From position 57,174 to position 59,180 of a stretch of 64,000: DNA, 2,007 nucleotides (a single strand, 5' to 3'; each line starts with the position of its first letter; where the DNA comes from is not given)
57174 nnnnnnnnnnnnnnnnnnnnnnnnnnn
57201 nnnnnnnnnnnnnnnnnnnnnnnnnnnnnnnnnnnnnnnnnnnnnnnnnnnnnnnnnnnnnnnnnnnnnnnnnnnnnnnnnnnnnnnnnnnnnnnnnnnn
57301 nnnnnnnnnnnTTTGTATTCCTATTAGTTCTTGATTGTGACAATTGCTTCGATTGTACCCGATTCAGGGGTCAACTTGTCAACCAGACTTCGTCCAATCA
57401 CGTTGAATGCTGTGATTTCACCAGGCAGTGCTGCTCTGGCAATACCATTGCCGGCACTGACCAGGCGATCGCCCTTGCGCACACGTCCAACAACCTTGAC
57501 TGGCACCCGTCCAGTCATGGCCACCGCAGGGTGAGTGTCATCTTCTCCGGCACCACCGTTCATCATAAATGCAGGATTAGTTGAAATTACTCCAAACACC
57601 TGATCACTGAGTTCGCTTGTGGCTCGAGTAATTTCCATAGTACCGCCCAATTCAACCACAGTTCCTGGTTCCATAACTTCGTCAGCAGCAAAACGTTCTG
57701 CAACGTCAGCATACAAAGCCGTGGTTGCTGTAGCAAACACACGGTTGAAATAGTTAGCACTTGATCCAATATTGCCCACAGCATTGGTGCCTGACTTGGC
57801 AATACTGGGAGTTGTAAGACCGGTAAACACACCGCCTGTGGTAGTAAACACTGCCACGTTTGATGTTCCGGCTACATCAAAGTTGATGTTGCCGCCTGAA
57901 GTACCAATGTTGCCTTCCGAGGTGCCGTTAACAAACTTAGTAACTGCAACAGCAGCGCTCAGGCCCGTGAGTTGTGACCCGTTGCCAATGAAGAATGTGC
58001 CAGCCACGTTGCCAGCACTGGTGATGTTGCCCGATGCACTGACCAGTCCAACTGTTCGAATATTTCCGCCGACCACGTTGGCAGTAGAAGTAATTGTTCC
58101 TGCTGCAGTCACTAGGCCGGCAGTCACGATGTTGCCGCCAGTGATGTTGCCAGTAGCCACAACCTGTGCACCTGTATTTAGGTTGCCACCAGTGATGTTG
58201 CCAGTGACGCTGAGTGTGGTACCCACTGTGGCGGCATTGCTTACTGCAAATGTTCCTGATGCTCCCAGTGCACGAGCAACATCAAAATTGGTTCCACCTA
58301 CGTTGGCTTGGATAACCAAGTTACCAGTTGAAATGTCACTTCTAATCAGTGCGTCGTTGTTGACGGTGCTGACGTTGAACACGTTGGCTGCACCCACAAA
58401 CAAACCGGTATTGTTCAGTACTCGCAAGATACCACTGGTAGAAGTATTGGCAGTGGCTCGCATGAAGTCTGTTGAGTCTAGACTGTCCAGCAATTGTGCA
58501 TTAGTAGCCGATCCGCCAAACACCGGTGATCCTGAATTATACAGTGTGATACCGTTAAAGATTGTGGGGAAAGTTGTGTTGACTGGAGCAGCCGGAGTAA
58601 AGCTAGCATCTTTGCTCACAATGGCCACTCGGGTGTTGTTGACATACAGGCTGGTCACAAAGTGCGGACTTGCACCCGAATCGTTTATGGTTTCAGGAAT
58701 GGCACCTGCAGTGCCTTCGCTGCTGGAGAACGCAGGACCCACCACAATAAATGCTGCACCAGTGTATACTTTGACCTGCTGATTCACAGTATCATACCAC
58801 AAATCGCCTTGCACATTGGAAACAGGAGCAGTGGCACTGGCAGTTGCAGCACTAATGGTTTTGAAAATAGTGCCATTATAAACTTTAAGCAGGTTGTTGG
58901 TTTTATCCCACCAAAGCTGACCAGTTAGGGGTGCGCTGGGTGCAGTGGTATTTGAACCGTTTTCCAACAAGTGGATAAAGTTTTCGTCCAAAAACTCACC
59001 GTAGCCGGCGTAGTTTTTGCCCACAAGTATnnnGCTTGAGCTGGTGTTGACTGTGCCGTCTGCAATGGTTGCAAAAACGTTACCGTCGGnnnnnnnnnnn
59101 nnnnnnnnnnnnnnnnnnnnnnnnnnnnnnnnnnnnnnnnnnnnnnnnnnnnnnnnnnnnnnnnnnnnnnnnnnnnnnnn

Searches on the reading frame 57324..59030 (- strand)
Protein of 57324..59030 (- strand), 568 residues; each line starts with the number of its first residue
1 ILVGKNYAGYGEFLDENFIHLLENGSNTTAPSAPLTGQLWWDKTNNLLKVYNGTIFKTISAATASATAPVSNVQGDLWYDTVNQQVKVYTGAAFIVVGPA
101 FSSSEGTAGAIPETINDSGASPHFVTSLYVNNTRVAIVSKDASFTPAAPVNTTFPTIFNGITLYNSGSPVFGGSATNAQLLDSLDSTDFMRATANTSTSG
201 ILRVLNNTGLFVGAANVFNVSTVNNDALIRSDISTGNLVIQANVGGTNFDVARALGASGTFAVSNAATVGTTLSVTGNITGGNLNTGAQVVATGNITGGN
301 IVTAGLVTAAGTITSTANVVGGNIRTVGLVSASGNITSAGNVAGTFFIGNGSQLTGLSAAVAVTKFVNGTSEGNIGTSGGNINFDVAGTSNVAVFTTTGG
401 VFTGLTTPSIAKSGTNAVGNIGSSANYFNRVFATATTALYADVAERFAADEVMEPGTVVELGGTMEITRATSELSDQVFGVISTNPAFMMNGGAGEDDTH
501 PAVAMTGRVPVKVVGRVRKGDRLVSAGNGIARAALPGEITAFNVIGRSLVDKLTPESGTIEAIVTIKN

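Call 14: search_protein_families(library=phrogs, proteins=[window:57324-59030:-], max_evalue=0.00001)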
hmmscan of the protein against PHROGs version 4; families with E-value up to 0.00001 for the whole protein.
window:57324-59030:- (568 aa): 4 families
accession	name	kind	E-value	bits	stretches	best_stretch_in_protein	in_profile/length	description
phrog_6427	-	unknown function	4e-10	39.7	1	361-553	478-658/675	-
phrog_22593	-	unknown function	1.9e-09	38.1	1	405-531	241-368/400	-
phrog_14394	-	head and packaging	9.1e-09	35.8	1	2-45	38-81/366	virion structural protein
phrog_8309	-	unknown function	6.3e-07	29.8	0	65-119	22-74/312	-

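Call 44: search_dna_similar(query=window:57324-59030:-, collection=phages, mode=protein, max_rows=25)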
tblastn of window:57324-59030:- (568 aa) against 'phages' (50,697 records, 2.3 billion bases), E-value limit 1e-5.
Records with a match: 14; places in all: 14; records where one place covers at least 80% of the query: 0.
Best place of each record, by identity: <60% 14.
By first word of the organism name: Pseudomonas 11; Agrobacterium 2; Sinorhizobium 1.
By host as written in the record: Pseudomonas aeruginosa PAO1 5; - 3; Pseudomonas aeruginosa 3; Agrobacterium tumefaciens C58 2; Sinohrizobium meliloti NRRL L-50 1.
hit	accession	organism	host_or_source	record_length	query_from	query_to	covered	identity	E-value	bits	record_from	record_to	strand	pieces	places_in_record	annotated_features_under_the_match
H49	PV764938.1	Sinorhizobium phage Phosso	Sinohrizobium meliloti NRRL L-50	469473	2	567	49%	38.3%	2e-18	161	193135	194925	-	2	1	hypothetical protein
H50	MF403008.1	Agrobacterium phage Atu_ph07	Agrobacterium tumefaciens C58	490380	2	567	45%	39.7%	8e-12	147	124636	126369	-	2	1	hypothetical protein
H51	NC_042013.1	Agrobacterium phage Atu_ph07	Agrobacterium tumefaciens C58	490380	2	567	45%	39.7%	8e-12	147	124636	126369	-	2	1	hypothetical protein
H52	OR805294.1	Pseudomonas phage Ettore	Pseudomonas aeruginosa PAO1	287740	420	556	24%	45.0%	5e-18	94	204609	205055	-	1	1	hypothetical protein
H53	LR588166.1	Pseudomonas phage vB_PaeM_MIJ3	-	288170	420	556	24%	45.0%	5e-18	94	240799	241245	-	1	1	hypothetical protein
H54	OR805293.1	Pseudomonas phage Deifobo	Pseudomonas aeruginosa PAO1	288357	420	556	24%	45.0%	5e-18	94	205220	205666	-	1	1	hypothetical protein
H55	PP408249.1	Pseudomonas phage vB_Pa-PAC2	Pseudomonas aeruginosa PAO1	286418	420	556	24%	45.0%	5e-18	94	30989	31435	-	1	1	baseplate wedge subunit and tail pin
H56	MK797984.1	Pseudomonas phage vB_PaeM_PA5oct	-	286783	420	556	24%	45.0%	5e-18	94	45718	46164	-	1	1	hypothetical protein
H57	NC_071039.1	Pseudomonas phage vB_PaeM_PA5oct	-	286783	420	556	24%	45.0%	5e-18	94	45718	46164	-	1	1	virion structural protein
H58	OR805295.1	Pseudomonas phage Paride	Pseudomonas aeruginosa PAO1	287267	420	556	24%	45.0%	5e-18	94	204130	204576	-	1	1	hypothetical protein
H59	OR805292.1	Pseudomonas phage Cassandra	Pseudomonas aeruginosa PAO1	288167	420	556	24%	45.0%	6e-18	94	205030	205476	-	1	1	hypothetical protein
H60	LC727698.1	Pseudomonas phage sp. 30-3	Pseudomonas aeruginosa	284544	420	556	24%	45.0%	6e-18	94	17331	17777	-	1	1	hypothetical protein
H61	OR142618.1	Pseudomonas phage Callisto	Pseudomonas aeruginosa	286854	420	556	24%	45.0%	8e-18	94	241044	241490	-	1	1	hypothetical protein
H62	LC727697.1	Pseudomonas phage sp. 30-2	Pseudomonas aeruginosa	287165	420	556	24%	44.3%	2e-17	92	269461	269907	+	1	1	hypothetical protein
